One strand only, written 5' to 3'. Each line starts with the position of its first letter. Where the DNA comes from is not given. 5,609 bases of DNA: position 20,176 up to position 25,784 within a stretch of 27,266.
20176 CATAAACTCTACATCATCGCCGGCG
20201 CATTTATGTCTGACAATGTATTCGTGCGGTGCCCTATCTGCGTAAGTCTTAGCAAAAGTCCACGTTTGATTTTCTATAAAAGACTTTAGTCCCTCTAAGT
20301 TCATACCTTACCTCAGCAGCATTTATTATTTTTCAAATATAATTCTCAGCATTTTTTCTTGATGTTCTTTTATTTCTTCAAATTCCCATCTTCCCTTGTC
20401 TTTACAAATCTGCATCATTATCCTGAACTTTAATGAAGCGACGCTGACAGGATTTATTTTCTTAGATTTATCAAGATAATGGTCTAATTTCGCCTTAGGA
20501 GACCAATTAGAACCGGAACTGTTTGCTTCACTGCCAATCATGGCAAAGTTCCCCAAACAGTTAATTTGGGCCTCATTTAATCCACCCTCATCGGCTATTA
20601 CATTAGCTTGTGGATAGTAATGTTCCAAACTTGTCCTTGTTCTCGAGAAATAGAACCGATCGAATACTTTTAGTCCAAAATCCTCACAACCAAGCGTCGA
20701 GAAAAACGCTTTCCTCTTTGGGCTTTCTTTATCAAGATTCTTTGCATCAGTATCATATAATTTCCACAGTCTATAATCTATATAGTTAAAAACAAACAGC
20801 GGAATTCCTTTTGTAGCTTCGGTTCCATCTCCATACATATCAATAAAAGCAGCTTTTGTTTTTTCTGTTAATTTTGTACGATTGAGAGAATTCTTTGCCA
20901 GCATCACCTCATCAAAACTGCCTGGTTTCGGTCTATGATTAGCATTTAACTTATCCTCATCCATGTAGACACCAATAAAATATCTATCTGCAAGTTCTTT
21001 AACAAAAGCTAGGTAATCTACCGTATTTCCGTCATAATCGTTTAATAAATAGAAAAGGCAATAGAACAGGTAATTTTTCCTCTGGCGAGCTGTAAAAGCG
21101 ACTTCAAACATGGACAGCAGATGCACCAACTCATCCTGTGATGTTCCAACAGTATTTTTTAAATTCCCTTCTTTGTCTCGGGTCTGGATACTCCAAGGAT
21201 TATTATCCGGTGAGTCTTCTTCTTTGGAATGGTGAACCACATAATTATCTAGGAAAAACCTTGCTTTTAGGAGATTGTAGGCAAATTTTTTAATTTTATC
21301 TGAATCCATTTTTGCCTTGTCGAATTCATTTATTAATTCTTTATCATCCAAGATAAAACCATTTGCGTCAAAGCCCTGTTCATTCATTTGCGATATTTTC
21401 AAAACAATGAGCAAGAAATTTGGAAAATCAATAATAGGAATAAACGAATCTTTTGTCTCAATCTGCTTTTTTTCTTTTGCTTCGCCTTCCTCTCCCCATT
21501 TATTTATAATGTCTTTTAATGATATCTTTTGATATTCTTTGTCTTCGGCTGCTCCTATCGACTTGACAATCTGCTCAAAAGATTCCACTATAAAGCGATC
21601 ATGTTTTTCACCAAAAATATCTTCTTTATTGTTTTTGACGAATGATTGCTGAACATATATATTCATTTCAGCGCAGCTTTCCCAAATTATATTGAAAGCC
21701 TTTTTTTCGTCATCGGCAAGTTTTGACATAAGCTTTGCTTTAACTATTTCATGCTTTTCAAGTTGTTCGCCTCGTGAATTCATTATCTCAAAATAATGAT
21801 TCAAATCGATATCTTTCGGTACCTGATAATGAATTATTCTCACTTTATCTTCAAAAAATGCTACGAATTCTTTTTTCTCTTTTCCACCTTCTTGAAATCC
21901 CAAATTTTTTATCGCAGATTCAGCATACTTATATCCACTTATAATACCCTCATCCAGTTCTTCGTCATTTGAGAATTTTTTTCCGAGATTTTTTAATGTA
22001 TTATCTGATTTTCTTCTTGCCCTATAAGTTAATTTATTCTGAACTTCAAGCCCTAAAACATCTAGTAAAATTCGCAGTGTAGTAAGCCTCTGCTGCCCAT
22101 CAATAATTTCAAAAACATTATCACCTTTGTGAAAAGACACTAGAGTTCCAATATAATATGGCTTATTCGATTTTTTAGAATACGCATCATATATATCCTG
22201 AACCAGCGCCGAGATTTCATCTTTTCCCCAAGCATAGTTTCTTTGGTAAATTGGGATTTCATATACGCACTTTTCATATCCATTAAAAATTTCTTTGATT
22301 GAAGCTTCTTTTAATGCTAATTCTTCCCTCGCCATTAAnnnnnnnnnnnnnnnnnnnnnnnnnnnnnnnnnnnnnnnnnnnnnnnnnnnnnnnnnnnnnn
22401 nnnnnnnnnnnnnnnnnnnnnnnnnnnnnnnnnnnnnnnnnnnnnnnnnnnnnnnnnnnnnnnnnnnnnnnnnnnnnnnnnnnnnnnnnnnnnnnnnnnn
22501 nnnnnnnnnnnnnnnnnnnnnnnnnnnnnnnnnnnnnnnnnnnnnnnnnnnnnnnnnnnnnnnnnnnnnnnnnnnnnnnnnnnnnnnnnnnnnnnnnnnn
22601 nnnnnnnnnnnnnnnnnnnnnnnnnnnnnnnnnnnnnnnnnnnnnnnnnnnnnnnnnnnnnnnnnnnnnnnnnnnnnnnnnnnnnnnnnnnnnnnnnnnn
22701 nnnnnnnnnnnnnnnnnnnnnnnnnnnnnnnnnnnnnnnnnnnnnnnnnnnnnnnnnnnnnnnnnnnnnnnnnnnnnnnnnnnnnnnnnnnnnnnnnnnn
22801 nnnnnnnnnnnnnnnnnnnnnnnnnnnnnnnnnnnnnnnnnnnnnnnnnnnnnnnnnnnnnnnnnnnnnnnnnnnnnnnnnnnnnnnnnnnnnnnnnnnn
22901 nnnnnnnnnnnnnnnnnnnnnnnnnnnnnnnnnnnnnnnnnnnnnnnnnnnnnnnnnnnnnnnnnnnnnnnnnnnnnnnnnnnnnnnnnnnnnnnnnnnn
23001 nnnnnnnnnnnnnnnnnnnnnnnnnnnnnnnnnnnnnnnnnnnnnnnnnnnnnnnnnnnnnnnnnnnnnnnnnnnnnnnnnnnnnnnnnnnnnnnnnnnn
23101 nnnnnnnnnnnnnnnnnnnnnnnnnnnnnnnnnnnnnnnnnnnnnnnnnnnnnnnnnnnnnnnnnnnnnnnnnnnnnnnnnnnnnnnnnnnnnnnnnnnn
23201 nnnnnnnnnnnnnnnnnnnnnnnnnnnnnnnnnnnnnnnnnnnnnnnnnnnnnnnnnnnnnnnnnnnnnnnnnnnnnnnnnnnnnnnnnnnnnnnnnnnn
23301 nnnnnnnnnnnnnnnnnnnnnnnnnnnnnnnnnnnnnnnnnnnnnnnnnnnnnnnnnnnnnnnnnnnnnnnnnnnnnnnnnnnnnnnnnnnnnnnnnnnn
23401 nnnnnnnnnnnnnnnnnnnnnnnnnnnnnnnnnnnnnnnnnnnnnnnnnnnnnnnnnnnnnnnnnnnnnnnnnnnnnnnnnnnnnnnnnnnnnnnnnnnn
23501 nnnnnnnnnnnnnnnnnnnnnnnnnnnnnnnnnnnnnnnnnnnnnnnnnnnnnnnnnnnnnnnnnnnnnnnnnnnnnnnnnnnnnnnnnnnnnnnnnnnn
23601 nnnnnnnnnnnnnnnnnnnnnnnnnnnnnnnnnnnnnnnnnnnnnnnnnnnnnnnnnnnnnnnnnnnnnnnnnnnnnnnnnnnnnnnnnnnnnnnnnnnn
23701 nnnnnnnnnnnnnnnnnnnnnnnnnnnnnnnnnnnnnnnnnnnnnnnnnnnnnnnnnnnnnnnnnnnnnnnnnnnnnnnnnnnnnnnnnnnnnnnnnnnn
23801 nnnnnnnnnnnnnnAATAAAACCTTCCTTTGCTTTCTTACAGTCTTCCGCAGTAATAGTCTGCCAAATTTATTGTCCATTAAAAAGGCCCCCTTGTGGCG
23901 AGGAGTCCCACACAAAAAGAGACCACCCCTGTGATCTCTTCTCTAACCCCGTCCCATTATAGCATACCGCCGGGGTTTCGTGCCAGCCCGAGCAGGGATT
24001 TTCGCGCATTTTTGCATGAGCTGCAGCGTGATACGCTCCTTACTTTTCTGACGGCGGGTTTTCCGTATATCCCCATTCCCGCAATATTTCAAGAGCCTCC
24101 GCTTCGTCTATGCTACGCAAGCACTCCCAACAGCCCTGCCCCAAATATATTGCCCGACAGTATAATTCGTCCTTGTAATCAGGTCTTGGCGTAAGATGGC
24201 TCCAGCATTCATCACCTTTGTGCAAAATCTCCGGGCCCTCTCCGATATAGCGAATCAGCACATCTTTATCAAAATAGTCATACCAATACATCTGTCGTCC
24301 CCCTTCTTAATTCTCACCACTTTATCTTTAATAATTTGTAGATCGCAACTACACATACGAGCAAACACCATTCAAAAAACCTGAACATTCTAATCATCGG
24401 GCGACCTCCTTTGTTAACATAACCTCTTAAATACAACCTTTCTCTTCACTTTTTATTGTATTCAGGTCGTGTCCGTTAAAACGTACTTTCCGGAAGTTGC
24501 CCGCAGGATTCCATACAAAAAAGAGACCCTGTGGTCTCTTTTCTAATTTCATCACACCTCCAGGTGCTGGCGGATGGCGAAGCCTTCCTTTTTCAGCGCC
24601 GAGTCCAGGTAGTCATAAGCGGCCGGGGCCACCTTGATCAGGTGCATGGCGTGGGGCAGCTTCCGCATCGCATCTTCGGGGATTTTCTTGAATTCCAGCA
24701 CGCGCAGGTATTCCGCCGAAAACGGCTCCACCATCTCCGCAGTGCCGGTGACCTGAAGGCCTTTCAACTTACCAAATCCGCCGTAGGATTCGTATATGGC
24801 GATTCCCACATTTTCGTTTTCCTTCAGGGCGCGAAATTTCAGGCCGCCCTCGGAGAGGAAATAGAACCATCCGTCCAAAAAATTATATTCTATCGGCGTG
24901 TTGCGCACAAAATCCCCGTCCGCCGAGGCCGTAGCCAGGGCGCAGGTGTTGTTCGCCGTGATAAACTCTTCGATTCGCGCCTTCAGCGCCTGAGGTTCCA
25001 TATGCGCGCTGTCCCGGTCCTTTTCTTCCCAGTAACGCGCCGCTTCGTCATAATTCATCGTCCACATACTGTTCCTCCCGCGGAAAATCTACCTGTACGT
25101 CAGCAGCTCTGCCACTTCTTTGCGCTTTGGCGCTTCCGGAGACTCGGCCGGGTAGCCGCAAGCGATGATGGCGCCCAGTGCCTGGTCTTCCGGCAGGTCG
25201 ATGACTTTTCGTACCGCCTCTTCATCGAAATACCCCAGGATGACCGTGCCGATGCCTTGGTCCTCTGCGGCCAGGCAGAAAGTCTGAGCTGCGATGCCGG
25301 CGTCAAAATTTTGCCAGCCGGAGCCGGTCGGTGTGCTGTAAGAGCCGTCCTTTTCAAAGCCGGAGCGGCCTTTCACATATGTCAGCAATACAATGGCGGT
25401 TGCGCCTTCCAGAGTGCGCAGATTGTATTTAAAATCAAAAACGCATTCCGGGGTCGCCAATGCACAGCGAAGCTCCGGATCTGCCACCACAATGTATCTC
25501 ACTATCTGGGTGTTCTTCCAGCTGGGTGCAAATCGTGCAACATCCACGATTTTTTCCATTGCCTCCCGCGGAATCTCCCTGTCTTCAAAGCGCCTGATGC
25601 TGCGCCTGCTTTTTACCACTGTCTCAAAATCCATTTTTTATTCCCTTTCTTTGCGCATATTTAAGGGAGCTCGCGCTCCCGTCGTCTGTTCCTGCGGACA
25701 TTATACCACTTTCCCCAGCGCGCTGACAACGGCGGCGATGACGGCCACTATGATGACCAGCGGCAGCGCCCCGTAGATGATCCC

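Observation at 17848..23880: AT-rich six-gene island combining tandem DUF262 genes with Nmad3: candidate system against modified phage DNA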

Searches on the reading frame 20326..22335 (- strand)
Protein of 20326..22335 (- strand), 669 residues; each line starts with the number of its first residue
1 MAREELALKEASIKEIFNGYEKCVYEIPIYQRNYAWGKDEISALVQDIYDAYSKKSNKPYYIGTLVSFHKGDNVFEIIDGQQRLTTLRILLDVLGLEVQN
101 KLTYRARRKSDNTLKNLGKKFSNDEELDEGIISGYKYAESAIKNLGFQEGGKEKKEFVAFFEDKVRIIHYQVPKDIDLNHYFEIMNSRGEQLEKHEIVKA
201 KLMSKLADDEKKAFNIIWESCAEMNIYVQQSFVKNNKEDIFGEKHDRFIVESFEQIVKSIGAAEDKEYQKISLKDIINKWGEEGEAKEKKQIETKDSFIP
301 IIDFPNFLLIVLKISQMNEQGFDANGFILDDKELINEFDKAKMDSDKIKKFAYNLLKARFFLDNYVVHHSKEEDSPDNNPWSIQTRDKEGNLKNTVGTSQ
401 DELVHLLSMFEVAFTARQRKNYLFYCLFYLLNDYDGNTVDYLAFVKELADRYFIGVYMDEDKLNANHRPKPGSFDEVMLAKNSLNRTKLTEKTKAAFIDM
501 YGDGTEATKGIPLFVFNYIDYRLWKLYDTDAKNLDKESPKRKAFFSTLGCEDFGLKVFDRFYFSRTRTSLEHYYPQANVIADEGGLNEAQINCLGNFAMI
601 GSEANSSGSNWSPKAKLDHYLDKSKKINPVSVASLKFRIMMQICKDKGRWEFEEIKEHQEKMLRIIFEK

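Call 3: search_protein_families(library=pfam, proteins=[window:20326-22335:-], max_evalue=0.01)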
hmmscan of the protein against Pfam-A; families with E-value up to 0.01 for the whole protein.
window:20326-22335:- (669 aa): 2 families
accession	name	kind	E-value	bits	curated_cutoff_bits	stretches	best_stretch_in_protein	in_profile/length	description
PF03235.19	GmrSD_N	-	1.3e-34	120.5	33.2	1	13-203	1-199/199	GmrSD restriction endonuclease, N-terminal domain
PF07510.16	GmrSD_C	-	3.3e-07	30.7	23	1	519-664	24-137/138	GmrSD restriction endonucleases, C-terminal domain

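Call 4: search_protein_families(library=padloc, proteins=[window:20326-22335:-], max_evalue=0.01)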
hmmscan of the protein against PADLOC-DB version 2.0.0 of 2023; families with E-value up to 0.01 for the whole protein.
window:20326-22335:- (669 aa): 27 families (the best 25 are shown)
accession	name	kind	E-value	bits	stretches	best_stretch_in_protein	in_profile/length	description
PDLC02695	Orf5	-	2.4e-30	103.5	3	9-120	6-123/601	Orf5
PDLC04154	HEC-06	-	8.2e-30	102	2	1-98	1-96/569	-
PDLC04155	HEC-06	-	1.5e-29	100.9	2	9-99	8-95/562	-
PDLC04157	HEC-06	-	6.9e-26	89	2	13-103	11-101/558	-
PDLC02701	Orf5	-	3.3e-24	83.3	3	12-121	9-127/596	Orf5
PDLC02693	Orf5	-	4.4e-23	80.1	1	25-219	9-229/543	Orf5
PDLC02687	Orf5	-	9.1e-22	75.5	2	23-92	16-84/543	Orf5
PDLC02686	Orf5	-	9.3e-21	71.9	1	10-101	7-103/566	Orf5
PDLC02691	Orf5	-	1.8e-20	71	2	10-95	7-91/579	Orf5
PDLC02700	Orf5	-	5.3e-19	66.4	2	25-106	12-95/555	Orf5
PDLC02690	Orf5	-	5.3e-16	56.6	1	21-94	6-79/531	Orf5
PDLC02792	SspE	-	2.4e-15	53.9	1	11-114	11-131/771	SspE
PDLC02698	Orf5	-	6.5e-14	49.6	1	13-95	10-90/573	Orf5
PDLC02783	SspE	-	2e-12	44.2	1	14-265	15-264/793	SspE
PDLC02694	Orf5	-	3e-11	40.7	1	9-94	4-101/574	Orf5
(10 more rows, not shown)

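Call 6: search_protein_families(library=ncbifam, proteins=[window:20326-22335:-], max_evalue=0.01)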
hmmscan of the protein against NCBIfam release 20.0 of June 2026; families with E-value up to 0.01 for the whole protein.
window:20326-22335:- (669 aa): 0 families

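Call 41: search_solved_structures(query=window:20326-22335:-, max_evalue=0.01)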
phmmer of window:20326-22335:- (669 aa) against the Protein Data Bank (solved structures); distinct sequences matched with E-value up to 0.01: 3.
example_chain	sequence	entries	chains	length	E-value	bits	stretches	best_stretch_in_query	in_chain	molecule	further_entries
9jfl_B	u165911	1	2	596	5.6e-08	35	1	22-125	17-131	DUF262 domain-containing protein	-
20yv_A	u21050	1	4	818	9.3e-07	31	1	27-111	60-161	DUF262 domain-containing protein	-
20yw_A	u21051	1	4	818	5.1e-06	28.5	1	27-111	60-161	DUF262 domain-containing protein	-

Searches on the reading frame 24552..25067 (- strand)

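Call 7: search_protein_families(library=pfam, proteins=[window:24552-25067:-], max_evalue=0.01)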
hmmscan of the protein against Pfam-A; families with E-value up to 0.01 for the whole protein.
window:24552-25067:- (171 aa): 2 families
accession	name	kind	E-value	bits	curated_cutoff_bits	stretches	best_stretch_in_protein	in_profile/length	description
PF01243.27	PNPOx_N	-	4.2e-11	43.7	28.1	1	29-148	2-113/120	Pyridoxamine 5'-phosphate oxidase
PF12900.13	Pyridox_ox_2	-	0.0046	17.4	27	1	30-115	3-93/140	Pyridoxamine 5'-phosphate oxidase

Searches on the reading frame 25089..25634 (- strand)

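Call 7: search_protein_families(library=pfam, proteins=[window:25089-25634:-], max_evalue=0.01)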
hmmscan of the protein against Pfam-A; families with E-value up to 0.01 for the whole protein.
window:25089-25634:- (181 aa): 2 families
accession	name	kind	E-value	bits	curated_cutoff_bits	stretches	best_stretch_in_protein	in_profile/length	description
PF00881.29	Nitroreductase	-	1.7e-29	103.6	23.5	1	7-161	1-167/167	Nitroreductase family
PF14512.11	TM1586_NiRdase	-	2.4e-10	40.8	27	1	111-180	83-151/215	Putative TM nitroreductase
